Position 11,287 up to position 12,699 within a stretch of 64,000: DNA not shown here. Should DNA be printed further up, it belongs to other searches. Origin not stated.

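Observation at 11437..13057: Translationally coupled DUF262 (ParB-like) + HEPN (R-x4-H) gene pair: candidate two-gene defence / abortive-infection module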

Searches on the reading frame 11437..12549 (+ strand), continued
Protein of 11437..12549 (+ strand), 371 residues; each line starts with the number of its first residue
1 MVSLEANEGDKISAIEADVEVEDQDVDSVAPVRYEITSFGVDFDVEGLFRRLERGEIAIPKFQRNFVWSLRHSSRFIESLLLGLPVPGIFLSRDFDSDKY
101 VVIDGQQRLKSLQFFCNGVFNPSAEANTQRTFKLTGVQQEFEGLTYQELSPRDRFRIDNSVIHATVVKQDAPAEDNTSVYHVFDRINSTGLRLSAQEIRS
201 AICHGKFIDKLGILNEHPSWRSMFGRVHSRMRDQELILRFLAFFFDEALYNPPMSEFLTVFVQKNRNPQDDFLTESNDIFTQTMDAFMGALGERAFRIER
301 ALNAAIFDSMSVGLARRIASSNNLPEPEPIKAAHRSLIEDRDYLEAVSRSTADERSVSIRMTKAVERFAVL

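Call 62: get_annotated_region(hit=H2, flank=2500)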
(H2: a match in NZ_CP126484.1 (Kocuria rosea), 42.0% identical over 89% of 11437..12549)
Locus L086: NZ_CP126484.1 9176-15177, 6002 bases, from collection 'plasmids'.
description: Kocuria rosea strain RP1 plasmid unnamed1, complete sequence
organism: Kocuria rosea (NCBI taxid 1275)
taxonomy: Bacteria; Actinomycetota; Actinomycetes; Micrococcales; Micrococcaceae; Kocuria; Kocuria rosea
host: -; source: mixed culture,an irradiated device; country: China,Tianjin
typing (MOB-suite, as given by PLSDB): mobilizable; relaxase MOBF,MOBP
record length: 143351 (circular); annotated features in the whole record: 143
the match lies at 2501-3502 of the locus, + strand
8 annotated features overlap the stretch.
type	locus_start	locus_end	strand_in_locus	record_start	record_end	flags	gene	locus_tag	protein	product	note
CDS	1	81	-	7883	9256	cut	-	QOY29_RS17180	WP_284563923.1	DUF4041 domain-containing protein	-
CDS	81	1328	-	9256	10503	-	-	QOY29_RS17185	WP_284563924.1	hypothetical protein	-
CDS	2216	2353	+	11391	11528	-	-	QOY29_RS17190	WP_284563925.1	hypothetical protein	-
CDS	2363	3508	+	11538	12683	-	-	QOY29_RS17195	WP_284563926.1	DUF262 domain-containing protein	-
CDS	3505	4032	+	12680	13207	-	-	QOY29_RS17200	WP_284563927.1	HEPN domain-containing protein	-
CDS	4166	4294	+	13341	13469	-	-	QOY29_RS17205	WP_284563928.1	hypothetical protein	-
CDS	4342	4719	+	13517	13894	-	-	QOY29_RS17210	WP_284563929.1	hypothetical protein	-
CDS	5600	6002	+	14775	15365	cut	-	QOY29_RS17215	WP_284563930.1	recombinase family protein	GO:0006310 - DNA recombination [Evidence IEA]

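Call 63: get_annotated_region(hit=H3, flank=2500)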
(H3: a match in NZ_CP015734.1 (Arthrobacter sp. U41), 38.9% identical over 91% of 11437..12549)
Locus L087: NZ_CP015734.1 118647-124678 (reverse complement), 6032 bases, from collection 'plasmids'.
description: Arthrobacter sp. U41 plasmid unnamed2, complete sequence
organism: Arthrobacter sp. U41 (NCBI taxid 1849032)
taxonomy: Bacteria; Actinomycetota; Actinomycetes; Micrococcales; Micrococcaceae; Arthrobacter; Arthrobacter sp. U41
host: -; source: Purified bacterial strains from deep water samples,Lake Untersee; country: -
typing (MOB-suite, as given by PLSDB): conjugative; replicon rep_cluster_1666; relaxase MOBP,MOBP; mating-pair formation MPF_T
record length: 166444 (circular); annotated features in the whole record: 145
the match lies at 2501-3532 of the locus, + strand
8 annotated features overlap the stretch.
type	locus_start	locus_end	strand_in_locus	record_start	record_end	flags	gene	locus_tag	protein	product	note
CDS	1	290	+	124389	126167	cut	-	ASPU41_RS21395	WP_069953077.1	DUF2326 domain-containing protein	-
CDS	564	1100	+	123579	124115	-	-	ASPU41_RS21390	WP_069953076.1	hypothetical protein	-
CDS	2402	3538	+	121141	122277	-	-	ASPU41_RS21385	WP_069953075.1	DUF262 domain-containing protein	-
CDS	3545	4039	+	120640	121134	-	-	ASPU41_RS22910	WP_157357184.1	HEPN domain-containing protein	-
CDS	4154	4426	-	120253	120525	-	-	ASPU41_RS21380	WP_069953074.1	hypothetical protein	-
CDS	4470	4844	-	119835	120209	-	-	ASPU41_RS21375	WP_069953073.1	hypothetical protein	-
CDS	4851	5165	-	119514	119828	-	-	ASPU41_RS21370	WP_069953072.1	hypothetical protein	-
CDS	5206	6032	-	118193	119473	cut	-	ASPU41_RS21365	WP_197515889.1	Y-family DNA polymerase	-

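Call 64: get_annotated_region(hit=H4, flank=2500)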
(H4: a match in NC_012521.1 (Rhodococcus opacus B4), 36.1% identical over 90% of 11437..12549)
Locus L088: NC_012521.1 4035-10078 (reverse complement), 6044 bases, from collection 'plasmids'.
description: Rhodococcus opacus B4 plasmid pROB02, complete sequence
organism: Rhodococcus opacus B4 (NCBI taxid 632772)
taxonomy: Bacteria; Actinomycetota; Actinomycetes; Mycobacteriales; Nocardiaceae; Rhodococcus; Rhodococcus opacus; Rhodococcus opacus B4
host: -; source: -; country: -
typing (MOB-suite, as given by PLSDB): mobilizable; replicon rep_cluster_313; relaxase MOBP
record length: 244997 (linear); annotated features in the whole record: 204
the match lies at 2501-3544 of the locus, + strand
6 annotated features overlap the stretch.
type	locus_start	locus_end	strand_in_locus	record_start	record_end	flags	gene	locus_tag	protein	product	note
CDS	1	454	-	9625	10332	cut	-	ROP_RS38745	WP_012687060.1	HNH endonuclease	-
CDS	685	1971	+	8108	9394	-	-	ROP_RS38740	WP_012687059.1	DNA cytosine methyltransferase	-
CDS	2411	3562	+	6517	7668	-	-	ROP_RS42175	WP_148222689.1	DUF262 domain-containing protein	-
CDS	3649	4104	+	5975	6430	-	-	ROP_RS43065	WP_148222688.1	HEPN domain-containing protein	-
CDS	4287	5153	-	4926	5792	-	-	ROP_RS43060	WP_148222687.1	DUF2325 domain-containing protein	-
CDS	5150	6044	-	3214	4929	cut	-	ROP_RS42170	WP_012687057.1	AAA family ATPase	-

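Call 65: get_annotated_region(hit=H5, flank=2500)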
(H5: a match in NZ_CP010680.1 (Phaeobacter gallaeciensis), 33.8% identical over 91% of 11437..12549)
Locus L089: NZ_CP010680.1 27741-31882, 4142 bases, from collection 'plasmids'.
description: Phaeobacter gallaeciensis strain P75 plasmid pP75_g, complete sequence
organism: Phaeobacter gallaeciensis (NCBI taxid 60890)
taxonomy: Bacteria; Pseudomonadota; Alphaproteobacteria; Rhodobacterales; Roseobacteraceae; Phaeobacter; Phaeobacter gallaeciensis
host: -; source: cell culture,clam larvae aquaculture; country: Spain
typing (MOB-suite, as given by PLSDB): conjugative; relaxase MOBQ; mating-pair formation MPF_T
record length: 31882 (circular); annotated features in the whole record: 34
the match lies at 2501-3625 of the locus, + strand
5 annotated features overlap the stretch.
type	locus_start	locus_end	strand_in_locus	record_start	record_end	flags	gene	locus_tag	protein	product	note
CDS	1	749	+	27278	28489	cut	-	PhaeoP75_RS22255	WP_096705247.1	MvaI/BcnI family restriction endonuclease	-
CDS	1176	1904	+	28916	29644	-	-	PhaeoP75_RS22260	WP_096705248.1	ParA family protein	-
CDS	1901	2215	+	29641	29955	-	-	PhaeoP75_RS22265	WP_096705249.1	hypothetical protein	-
CDS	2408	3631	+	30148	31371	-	-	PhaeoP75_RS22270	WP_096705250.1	DUF262 domain-containing protein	-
CDS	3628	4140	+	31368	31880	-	-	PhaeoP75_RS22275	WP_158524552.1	HEPN domain-containing protein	-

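Call 71: predict_structure(alignment_id=A3)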
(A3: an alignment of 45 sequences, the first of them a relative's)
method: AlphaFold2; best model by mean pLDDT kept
length: 371 residues; sequences in the alignment: 45
mean_pLDDT: 83.1   pTM: 0.76
mean pLDDT of the five models: 83.1, 82.7, 82.4, 81.6, 79.9
residues with pLDDT >= 90: 196; 70-90: 114; 50-70: 30; < 50: 31
segments of 3 or more residues with pLDDT < 50: 1-31
pLDDT, mean of each block of 10 residues (from residue 1): 30 29 36 71 91 86 69 94 89 82 87 92 71 95 96 94 86 70 71 80 87 96 88 94 95 90 92 98 97 81 89 96 92 94 88 89 94 83
secondary structure, 60 per line:
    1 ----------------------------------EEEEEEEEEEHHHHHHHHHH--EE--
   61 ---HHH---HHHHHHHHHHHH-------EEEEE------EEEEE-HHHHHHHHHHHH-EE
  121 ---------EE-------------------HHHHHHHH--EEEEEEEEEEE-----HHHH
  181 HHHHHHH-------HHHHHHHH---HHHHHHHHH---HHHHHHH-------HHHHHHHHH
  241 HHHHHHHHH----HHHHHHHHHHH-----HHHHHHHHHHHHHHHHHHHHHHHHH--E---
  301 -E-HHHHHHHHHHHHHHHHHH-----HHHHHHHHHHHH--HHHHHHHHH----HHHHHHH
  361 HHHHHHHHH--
elements in order: E35-44 H45-54 H70-81 E89-93 E100-104 H106-117 H151-158 E161-171 H177-187 H195-202 H206-214 H218-224 H232-249 H254-264 H270-294 H304-321 H327-338 H341-349 H354-369

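Call 73: find_related_loci(query=A3, collection=viral_contigs, flank=4000)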
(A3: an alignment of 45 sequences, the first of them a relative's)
Query A3 (371 aa) in viral_contigs; peptide patterns used: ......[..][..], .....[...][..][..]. (x = any residue, [..] = any of these).
121 stretches matched a pattern; 87 encode a relative of the query (tblastn E <= 1e-3); the best 80 are kept; 80 distinct loci.
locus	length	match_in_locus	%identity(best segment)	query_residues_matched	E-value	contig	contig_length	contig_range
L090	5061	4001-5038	50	21-364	2e-110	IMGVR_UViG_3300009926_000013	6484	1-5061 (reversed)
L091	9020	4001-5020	49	28-368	2e-106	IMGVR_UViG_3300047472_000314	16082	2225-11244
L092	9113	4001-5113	46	6-369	5e-101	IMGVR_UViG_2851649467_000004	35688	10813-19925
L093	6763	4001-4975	44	34-366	3e-92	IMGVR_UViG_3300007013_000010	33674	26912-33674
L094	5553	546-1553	42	27-369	7e-80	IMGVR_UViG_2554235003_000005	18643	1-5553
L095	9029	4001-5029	37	22-366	1e-71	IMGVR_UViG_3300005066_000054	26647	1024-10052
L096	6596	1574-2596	37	16-364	3e-67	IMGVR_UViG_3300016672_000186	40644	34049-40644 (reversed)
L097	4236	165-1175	35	19-364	3e-62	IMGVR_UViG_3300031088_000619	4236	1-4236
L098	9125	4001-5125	30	10-366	3e-52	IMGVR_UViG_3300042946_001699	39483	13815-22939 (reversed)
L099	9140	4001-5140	30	2-366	3e-49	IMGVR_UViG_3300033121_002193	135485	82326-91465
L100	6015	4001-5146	32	18-371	2e-49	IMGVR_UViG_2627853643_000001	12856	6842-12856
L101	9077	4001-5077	31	34-366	2e-47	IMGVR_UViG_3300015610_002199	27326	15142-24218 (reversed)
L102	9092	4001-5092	31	27-364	7e-47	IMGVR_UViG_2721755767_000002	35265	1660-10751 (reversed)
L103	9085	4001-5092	31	27-364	7e-47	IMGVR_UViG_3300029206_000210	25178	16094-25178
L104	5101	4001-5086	31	31-366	2e-46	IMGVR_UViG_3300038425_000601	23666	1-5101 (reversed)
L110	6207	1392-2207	34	23-266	8e-44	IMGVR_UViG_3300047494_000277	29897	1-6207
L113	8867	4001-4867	33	19-280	9e-40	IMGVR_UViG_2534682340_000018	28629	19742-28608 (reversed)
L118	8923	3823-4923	31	1-352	2e-32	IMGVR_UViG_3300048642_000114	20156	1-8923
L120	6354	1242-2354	26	14-360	1e-26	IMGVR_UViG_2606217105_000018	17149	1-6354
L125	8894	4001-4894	26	60-366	1e-23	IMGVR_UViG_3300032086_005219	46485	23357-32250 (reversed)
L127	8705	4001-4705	27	53-296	2e-19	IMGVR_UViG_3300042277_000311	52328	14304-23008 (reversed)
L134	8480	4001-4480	27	40-181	3e-10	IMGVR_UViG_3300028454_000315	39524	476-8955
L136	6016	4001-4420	28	60-207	7e-10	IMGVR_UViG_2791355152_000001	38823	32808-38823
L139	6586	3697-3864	45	60-117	3e-9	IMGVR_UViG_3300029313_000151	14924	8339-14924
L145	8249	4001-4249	34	48-113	3e-7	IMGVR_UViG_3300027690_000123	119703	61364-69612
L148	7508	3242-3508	27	43-112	2e-7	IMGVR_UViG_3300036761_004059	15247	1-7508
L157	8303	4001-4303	30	51-120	1e-6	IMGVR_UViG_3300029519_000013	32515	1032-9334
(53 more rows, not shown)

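Call 74: fold_search(model_id=the predicted structure, library=pdb)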
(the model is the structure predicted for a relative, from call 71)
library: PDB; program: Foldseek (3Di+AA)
matches with E <= 10: 126; with E <= 0.001: 1
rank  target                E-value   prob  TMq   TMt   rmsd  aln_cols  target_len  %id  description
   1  7p9k_A                5.1e-05  1.00  0.31  0.21  17.5       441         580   14  BrxU, GmrSD-family Type IV restriction enzyme (released 2021-12-08)
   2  5k5d_B                4.5e-03  0.98  0.23  0.32  13.7       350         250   12  Structure of the C2221 form of Pnob8-like ParB-N domain (released 2016-06-15)
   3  6jiv_A                5.1e-03  0.94  0.23  0.17  21.6       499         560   11  SspE crystal structure (released 2020-03-25)
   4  7ol9_B                2.3e-02  0.97  0.22  0.37  15.6       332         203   11  Crystal structure of C-terminally truncated Bacillus subtilis nucleoid occlusion protein (Noc) complexed to the Noc-bi (released 2022-03-09)
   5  7bnr_A                2.6e-02  0.95  0.21  0.37  17.0       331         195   11  Crystal structure of a ParB Q52A mutant from Myxococcus xanthus bound to CTPyS (released 2021-09-08)
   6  6sdk_B                2.7e-02  0.97  0.22  0.38  16.6       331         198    8  Crystal structure of bacterial ParB dimer bound to CDP (released 2019-10-23)
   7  5k5d_C                3.5e-02  0.87  0.23  0.32  13.5       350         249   10  Structure of the C2221 form of Pnob8-like ParB-N domain (released 2016-06-15)
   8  7bm8_A                5.6e-02  0.94  0.22  0.41  17.9       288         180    9  Crystal structure of the C-terminally truncated chromosome-partitioning protein ParB from Caulobacter crescentus compl (released 2021-04-28)
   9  7ol9_A                5.6e-02  0.82  0.19  0.32  15.4       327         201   11  Crystal structure of C-terminally truncated Bacillus subtilis nucleoid occlusion protein (Noc) complexed to the Noc-bi (released 2022-03-09)
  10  7bnk_A                6.4e-02  0.89  0.21  0.37  17.0       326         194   10  Crystal structure of ParB from Myxococcus xanthus bound to CDP and Monothiophosphate (released 2021-09-08)
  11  9jfl_A                7.7e-02  0.72  0.31  0.22  13.1       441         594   12  Molecular basis of the phosphorothioation-sensing antiphage defence system DndBCDE-DndI (released 2024-12-11)
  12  7bnr_B                8.1e-02  0.77  0.20  0.35  17.6       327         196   13  Crystal structure of a ParB Q52A mutant from Myxococcus xanthus bound to CTPyS (released 2021-09-08)
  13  6sdk_A                1.1e-01  0.82  0.22  0.37  15.7       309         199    8  Crystal structure of bacterial ParB dimer bound to CDP (released 2019-10-23)
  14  7ng0                  1.1e-01  0.66  0.18  0.32  17.2       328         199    9  Crystal structure of N- and C-terminally truncated Geobacillus thermoleovorans nucleoid occlusion protein Noc (released 2021-02-17)
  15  7bnk_B                1.5e-01  0.82  0.21  0.38  16.5       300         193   12  Crystal structure of ParB from Myxococcus xanthus bound to CDP and Monothiophosphate (released 2021-09-08)
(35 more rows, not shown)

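Call 76: search_protein_families(library=pfam, proteins=[L098:5130-5756:+, L110:2531-3115:+, L127:4992-5549:+, L118:4986-6098:+, L120:2392-3456:+, L125:4912-6048:+, L102:5140-5673:+, L113:5137-5685:+, L136:4989-5597:+, L095:5041-5517:+], max_evalue=0.01)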
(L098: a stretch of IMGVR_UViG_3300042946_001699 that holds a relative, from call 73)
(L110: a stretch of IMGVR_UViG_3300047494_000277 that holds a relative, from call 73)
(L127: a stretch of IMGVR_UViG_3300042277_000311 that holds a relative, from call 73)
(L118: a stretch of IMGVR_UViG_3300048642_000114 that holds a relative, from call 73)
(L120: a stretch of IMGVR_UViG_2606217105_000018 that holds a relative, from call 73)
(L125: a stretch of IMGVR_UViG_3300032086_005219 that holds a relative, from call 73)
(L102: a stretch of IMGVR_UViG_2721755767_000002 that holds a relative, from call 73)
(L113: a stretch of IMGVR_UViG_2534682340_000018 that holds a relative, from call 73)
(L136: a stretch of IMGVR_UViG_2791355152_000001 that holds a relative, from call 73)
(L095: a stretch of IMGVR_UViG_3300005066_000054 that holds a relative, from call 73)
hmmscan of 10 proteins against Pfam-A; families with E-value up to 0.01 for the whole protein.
L098:5130-5756:+ (209 aa): 1 family
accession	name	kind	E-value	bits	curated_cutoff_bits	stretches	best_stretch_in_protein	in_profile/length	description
PF18735.6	HEPN_RiboL-PSP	-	4.2e-18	66.4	28.4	1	34-174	23-189/191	RiboL-PSP-HEPN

L110:2531-3115:+ (195 aa): 1 family
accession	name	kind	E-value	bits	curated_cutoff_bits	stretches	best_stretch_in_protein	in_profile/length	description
PF18735.6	HEPN_RiboL-PSP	-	8.1e-16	58.9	28.4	1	15-167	9-185/191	RiboL-PSP-HEPN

L127:4992-5549:+ (186 aa): 1 family
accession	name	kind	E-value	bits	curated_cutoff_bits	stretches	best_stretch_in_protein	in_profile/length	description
PF18739.6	HEPN_Apea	-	0.0019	19.1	24.4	1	72-135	41-101/136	Apea-like HEPN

L118:4986-6098:+ (371 aa): 7 families
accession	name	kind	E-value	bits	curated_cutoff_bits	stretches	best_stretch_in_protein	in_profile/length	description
PF13175.12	AAA_15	-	1.6e-23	84.4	32.1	2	1-84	1-81/374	AAA ATPase domain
PF13304.12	AAA_21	-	2.2e-20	74.4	27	2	224-299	228-304/304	AAA domain, putative AbiEii toxin, Type IV TA system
PF12476.13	DUF3696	-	2.3e-11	44.2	22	1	311-362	1-52/52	Protein of unknown function (DUF3696)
PF13476.12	AAA_23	-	2.5e-11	45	27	1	4-89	1-84/201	AAA domain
PF02463.25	SMC_N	-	1e-08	35.3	40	1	1-43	1-47/220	RecF/RecN/SMC N terminal domain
PF11398.14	DUF2813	-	1.8e-05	24.7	21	0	3-47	4-48/372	Protein of unknown function (DUF2813)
PF13555.12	AAA_29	-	0.0017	18.5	27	1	18-42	17-43/61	P-loop containing region of AAA domain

L120:2392-3456:+ (355 aa): 7 families
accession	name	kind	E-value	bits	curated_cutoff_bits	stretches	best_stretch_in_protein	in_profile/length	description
PF13175.12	AAA_15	-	7.4e-21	75.6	32.1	2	168-290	265-374/374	AAA ATPase domain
PF13304.12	AAA_21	-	3.9e-17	63.7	27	2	244-291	259-304/304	AAA domain, putative AbiEii toxin, Type IV TA system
PF12476.13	DUF3696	-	3.2e-15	56.5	22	1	308-352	6-52/52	Protein of unknown function (DUF3696)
PF11398.14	DUF2813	-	8.8e-08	32.3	21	1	17-86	18-85/372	Protein of unknown function (DUF2813)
PF13476.12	AAA_23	-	4.5e-07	31.2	27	1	5-92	2-79/201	AAA domain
PF02463.25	SMC_N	-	1.1e-06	28.7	40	1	1-43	1-46/220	RecF/RecN/SMC N terminal domain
PF13555.12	AAA_29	-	0.0081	16.3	27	0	18-42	19-43/61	P-loop containing region of AAA domain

L125:4912-6048:+ (379 aa): 8 families
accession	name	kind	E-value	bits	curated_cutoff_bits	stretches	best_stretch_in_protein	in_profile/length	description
PF13175.12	AAA_15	-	6.1e-25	89.1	32.1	2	1-119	1-92/374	AAA ATPase domain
PF13304.12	AAA_21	-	3.1e-21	77.2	27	1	23-318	1-303/304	AAA domain, putative AbiEii toxin, Type IV TA system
PF12476.13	DUF3696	-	7e-15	55.4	22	1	330-376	1-52/52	Protein of unknown function (DUF3696)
PF13476.12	AAA_23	-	1.3e-09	39.4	27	1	4-157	1-142/201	AAA domain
PF02463.25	SMC_N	-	1.4e-09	38.1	40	1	1-49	1-57/220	RecF/RecN/SMC N terminal domain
PF11398.14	DUF2813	-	3.1e-09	37.1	21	2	2-44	3-45/372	Protein of unknown function (DUF2813)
PF13514.12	AAA_27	-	0.0088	16.1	22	0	2-54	3-59/206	AAA domain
PF13555.12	AAA_29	-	0.0092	16.1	27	0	3-44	2-47/61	P-loop containing region of AAA domain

L102:5140-5673:+ (178 aa): 1 family
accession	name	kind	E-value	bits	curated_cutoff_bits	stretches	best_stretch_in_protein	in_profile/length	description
PF18735.6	HEPN_RiboL-PSP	-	5.3e-14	53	28.4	1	18-171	11-189/191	RiboL-PSP-HEPN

L113:5137-5685:+ (183 aa): 1 family
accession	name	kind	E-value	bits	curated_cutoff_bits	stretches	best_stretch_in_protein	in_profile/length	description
PF18735.6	HEPN_RiboL-PSP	-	1.9e-17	64.2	28.4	1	11-170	3-188/191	RiboL-PSP-HEPN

L136:4989-5597:+ (203 aa): 1 family
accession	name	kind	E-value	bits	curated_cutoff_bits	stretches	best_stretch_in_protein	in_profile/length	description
PF18735.6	HEPN_RiboL-PSP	-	0.0024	18.2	28.4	1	21-144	14-162/191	RiboL-PSP-HEPN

L095:5041-5517:+ (159 aa): 2 families
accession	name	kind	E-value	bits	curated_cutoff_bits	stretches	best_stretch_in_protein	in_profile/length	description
PF18735.6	HEPN_RiboL-PSP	-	1.1e-07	32.4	28.4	1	16-158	13-190/191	RiboL-PSP-HEPN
PF07688.17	KaiA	-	0.0026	18.4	22.2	1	64-157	4-97/122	KaiA C-terminal domain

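Call 82: search_protein_families(library=phrogs, proteins=[window:11437-12549:+], max_evalue=0.001)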
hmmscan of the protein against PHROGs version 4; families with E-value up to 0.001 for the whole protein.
window:11437-12549:+ (371 aa): 3 families
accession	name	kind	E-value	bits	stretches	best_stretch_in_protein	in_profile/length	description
phrog_2598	-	unknown function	1.7e-66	225.7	1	33-368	22-349/352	-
phrog_1583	-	unknown function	1e-19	71.6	1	55-203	34-173/417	-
phrog_26759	-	unknown function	7.7e-10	38.6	1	55-208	21-177/593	-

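Call 84: search_protein_families(library=pfam, proteins=[L139:3565-5883:+, L148:3224-5632:+, L134:3968-5620:+, L145:3929-5650:+, L157:3863-5695:+, L099:3890-5152:+, L101:3755-5089:+, L001:2446-4008:+], max_evalue=0.001)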
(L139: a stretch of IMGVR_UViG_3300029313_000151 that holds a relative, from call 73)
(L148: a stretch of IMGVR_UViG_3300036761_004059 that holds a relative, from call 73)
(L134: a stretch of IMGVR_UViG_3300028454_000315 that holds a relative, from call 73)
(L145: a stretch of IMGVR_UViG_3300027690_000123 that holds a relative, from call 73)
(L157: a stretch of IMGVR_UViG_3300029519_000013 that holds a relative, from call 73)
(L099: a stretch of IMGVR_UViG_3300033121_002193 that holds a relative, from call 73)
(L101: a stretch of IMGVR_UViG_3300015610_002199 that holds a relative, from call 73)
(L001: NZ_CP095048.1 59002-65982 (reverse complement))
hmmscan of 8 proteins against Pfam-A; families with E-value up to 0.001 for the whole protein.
L139:3565-5883:+ (773 aa): 1 family
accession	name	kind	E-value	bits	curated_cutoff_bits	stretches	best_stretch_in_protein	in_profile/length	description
PF03235.19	GmrSD_N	-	1.2e-29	104.3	33.2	2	42-182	12-197/199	GmrSD restriction endonuclease, N-terminal domain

L148:3224-5632:+ (803 aa): 1 family
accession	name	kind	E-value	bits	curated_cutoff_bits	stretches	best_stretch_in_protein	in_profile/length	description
PF03235.19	GmrSD_N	-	1.5e-32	113.7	33.2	1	9-215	1-198/199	GmrSD restriction endonuclease, N-terminal domain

L134:3968-5620:+ (551 aa): 1 family
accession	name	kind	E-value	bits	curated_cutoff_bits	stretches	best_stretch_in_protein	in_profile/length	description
PF03235.19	GmrSD_N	-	4.1e-28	99.3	33.2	1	17-216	1-196/199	GmrSD restriction endonuclease, N-terminal domain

L145:3929-5650:+ (574 aa): 1 family
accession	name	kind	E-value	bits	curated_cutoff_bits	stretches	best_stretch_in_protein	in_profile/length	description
PF03235.19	GmrSD_N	-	4.5e-24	86.1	33.2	1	23-251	2-198/199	GmrSD restriction endonuclease, N-terminal domain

L157:3863-5695:+ (611 aa): 1 family
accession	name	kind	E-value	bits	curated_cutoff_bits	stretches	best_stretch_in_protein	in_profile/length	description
PF03235.19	GmrSD_N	-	1.4e-35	123.6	33.2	1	43-292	3-197/199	GmrSD restriction endonuclease, N-terminal domain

L099:3890-5152:+ (421 aa): 1 family
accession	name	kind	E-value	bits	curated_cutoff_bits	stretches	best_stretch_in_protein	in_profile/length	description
PF03235.19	GmrSD_N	-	2.5e-35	122.8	33.2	1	71-253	2-198/199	GmrSD restriction endonuclease, N-terminal domain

L101:3755-5089:+ (445 aa): 1 family
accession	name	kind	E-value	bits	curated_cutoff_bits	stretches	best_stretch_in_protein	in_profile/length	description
PF03235.19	GmrSD_N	-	1.7e-35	123.4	33.2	1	95-277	2-198/199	GmrSD restriction endonuclease, N-terminal domain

L001:2446-4008:+ (521 aa): 2 families
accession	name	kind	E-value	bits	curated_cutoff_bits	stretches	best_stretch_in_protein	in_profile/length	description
PF20296.3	MTaX1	-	1.6e-28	99.9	25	1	47-152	2-110/111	Methylase-associated X1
PF03235.19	GmrSD_N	-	3.5e-27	96.2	33.2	1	204-348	7-198/199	GmrSD restriction endonuclease, N-terminal domain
